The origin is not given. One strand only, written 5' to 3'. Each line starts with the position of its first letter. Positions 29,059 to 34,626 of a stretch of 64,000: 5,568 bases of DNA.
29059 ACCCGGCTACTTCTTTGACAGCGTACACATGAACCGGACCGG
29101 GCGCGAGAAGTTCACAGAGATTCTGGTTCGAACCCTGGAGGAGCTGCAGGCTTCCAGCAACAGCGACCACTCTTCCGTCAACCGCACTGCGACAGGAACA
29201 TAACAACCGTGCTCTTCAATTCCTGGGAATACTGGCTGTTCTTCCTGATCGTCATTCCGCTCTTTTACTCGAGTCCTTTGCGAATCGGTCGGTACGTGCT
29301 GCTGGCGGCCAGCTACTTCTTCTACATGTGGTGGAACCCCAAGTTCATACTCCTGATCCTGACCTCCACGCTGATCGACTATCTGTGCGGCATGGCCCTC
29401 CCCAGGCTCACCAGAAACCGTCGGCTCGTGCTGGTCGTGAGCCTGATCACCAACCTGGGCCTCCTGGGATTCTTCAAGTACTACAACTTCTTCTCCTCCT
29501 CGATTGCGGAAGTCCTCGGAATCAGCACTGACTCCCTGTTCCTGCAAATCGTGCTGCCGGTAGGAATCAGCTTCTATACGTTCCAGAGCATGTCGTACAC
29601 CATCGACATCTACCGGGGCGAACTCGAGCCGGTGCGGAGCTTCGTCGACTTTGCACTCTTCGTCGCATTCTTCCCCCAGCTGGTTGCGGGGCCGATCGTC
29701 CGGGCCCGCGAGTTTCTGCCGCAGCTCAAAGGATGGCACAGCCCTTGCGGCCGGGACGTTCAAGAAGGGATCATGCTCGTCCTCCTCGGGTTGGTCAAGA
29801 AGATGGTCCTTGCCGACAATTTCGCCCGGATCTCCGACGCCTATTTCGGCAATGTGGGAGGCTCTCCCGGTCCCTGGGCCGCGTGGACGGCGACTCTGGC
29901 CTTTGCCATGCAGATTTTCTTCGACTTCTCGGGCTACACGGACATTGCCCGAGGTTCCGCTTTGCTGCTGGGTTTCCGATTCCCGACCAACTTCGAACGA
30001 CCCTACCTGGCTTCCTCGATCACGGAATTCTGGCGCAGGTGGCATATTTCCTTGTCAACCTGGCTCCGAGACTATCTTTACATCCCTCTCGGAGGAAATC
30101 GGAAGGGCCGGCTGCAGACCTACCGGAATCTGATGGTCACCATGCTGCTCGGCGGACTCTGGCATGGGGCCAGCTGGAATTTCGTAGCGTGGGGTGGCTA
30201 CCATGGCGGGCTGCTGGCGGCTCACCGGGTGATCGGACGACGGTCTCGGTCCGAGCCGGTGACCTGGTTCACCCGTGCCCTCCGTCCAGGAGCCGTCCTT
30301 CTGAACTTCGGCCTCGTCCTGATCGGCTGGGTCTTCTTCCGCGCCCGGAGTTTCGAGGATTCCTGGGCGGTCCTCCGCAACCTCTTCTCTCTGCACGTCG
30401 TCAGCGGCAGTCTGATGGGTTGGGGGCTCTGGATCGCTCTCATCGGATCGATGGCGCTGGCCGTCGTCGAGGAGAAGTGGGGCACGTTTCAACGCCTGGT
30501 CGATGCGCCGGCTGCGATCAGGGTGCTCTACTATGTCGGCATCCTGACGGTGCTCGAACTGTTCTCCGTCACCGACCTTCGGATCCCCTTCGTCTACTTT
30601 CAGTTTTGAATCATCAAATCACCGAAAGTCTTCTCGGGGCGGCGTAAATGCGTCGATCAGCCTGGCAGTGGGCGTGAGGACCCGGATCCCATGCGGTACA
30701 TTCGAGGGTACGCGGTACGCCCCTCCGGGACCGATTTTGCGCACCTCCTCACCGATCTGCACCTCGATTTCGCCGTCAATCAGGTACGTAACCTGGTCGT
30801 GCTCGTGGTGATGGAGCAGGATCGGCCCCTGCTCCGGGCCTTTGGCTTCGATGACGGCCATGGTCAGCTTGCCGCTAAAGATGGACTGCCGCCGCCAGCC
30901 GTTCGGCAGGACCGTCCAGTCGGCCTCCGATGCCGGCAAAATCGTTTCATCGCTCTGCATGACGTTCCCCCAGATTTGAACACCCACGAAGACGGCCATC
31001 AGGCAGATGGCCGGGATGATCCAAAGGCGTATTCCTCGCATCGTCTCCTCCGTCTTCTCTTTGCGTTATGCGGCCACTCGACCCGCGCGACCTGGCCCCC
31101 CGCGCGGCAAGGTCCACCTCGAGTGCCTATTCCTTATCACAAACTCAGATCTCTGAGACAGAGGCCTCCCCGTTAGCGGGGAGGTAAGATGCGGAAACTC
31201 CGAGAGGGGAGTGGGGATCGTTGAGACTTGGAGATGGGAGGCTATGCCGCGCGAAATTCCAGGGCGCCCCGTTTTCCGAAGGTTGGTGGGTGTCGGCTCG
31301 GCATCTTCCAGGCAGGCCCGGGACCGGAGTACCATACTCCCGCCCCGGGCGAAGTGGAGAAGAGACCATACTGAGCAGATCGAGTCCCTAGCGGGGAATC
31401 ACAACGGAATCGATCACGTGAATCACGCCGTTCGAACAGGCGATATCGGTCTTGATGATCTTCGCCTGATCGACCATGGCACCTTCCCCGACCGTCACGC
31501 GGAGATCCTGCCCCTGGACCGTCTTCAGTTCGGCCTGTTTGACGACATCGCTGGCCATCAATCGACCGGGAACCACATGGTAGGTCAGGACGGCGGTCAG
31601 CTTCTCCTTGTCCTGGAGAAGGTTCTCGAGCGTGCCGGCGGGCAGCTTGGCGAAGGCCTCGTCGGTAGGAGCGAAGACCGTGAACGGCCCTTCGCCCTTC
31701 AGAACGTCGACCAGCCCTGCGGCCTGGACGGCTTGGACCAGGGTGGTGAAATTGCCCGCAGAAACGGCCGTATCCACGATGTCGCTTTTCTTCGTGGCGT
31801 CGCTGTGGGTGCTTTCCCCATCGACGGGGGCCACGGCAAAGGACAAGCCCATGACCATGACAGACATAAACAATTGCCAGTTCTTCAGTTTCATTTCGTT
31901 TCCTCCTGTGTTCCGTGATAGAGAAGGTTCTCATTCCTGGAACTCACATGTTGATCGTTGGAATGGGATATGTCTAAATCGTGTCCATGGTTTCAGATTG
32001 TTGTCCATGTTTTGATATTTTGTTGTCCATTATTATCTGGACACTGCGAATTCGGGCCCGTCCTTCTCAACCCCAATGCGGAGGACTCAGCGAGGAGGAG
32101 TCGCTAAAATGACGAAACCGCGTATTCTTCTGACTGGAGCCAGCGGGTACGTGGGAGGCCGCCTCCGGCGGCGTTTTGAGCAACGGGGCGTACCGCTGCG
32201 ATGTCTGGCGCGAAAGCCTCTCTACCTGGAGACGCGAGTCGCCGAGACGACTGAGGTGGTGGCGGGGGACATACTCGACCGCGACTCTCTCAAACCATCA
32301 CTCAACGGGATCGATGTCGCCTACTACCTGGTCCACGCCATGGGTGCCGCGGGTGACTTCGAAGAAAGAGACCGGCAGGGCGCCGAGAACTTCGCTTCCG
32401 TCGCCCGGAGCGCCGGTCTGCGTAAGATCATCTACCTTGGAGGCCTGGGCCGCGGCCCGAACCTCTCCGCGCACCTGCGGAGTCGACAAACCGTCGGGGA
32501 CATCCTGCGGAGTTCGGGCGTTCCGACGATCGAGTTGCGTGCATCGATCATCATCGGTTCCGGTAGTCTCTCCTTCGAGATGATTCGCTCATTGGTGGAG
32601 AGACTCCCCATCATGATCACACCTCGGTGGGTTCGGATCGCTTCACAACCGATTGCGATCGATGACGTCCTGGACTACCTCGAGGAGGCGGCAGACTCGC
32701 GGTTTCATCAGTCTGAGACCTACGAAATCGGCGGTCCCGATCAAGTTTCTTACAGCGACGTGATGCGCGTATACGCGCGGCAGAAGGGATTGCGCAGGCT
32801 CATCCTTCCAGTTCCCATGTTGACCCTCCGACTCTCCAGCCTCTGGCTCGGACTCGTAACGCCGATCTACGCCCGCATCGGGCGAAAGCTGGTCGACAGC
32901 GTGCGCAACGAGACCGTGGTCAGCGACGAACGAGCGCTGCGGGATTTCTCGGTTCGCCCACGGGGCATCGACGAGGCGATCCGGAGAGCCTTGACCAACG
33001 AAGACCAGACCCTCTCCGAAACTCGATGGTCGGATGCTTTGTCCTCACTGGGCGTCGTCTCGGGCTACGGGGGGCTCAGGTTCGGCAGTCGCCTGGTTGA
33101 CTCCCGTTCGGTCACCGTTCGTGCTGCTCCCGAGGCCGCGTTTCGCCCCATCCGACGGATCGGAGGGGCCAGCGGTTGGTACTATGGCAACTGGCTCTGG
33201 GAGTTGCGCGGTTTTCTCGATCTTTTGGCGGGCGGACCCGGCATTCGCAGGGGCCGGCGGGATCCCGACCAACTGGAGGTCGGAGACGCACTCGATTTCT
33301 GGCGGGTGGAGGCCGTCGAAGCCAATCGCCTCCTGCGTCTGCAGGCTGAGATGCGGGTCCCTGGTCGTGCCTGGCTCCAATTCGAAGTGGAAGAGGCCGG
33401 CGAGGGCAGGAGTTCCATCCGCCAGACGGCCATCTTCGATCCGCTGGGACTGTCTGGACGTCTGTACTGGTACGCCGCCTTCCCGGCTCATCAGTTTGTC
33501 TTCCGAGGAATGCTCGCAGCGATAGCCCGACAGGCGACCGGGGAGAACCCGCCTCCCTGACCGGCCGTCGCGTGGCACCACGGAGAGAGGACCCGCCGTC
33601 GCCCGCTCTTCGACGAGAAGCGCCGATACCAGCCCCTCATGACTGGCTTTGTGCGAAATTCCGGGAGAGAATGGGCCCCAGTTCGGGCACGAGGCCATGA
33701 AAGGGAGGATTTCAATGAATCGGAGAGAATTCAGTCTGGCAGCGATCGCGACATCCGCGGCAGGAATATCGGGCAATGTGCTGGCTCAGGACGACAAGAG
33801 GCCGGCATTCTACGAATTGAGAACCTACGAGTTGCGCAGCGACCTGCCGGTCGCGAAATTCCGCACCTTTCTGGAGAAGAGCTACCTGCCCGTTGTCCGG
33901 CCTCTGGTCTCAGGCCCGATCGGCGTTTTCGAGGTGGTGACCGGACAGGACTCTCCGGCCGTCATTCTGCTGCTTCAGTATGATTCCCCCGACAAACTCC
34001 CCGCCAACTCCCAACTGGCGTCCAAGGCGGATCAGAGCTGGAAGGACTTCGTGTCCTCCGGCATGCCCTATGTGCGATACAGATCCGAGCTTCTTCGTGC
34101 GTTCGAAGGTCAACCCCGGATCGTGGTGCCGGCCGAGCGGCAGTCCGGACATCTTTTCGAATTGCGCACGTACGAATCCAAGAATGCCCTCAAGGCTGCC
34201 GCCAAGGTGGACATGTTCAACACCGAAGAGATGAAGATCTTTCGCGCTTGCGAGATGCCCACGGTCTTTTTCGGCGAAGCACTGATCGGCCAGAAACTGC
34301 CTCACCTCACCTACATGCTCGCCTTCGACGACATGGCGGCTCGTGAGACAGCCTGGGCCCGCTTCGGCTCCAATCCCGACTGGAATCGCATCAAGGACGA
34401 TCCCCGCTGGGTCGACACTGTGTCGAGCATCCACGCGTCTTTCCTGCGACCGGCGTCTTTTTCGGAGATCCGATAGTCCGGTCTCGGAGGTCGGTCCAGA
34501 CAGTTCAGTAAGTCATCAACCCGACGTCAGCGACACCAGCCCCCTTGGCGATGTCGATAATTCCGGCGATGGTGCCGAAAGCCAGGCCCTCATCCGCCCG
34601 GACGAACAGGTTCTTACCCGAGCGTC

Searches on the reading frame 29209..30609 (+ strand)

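Call 17: search_protein_families(library=pfam, proteins=[window:29209-30609:+], max_evalue=0.00001)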
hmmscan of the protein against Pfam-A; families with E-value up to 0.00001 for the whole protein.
window:29209-30609:+ (466 aa): 1 family
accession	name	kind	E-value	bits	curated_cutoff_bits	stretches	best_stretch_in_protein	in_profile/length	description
PF03062.24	MBOAT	-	9e-38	130.8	27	1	144-376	80-331/337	MBOAT, membrane-bound O-acyltransferase family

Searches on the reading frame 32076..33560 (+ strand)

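Call 17: search_protein_families(library=pfam, proteins=[window:32076-33560:+], max_evalue=0.00001)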
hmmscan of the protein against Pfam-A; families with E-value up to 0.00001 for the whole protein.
window:32076-33560:+ (494 aa): 4 families
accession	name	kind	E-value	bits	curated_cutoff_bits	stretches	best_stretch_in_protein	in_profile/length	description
PF11066.14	DUF2867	-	6.4e-36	124.2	27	1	338-479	5-142/142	Protein of unknown function (DUF2867)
PF13460.12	NAD_binding_10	-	2.3e-11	44.3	27.2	1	21-131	1-106/184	NAD(P)H-binding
PF01370.27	Epimerase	-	2e-09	37.7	20.9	1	17-122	1-114/240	NAD dependent epimerase/dehydratase family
PF05368.20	NmrA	-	6e-07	29.8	27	1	14-120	2-104/298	NmrA-like family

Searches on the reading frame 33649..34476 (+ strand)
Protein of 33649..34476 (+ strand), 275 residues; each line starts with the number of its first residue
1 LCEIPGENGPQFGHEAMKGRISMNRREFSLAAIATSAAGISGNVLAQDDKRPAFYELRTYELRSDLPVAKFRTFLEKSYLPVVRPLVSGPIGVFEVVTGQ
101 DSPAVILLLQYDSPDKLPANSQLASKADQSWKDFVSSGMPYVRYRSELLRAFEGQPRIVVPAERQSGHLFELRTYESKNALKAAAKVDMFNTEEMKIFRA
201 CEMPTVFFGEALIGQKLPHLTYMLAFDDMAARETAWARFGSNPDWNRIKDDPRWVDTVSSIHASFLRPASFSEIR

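Call 17: search_protein_families(library=pfam, proteins=[window:33649-34476:+], max_evalue=0.00001)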
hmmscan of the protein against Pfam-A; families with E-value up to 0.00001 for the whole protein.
window:33649-34476:+ (275 aa): 1 family
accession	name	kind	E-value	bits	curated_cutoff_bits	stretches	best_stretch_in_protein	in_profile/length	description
PF07978.19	NIPSNAP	-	2.1e-24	86.1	22.3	1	170-272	1-101/102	NIPSNAP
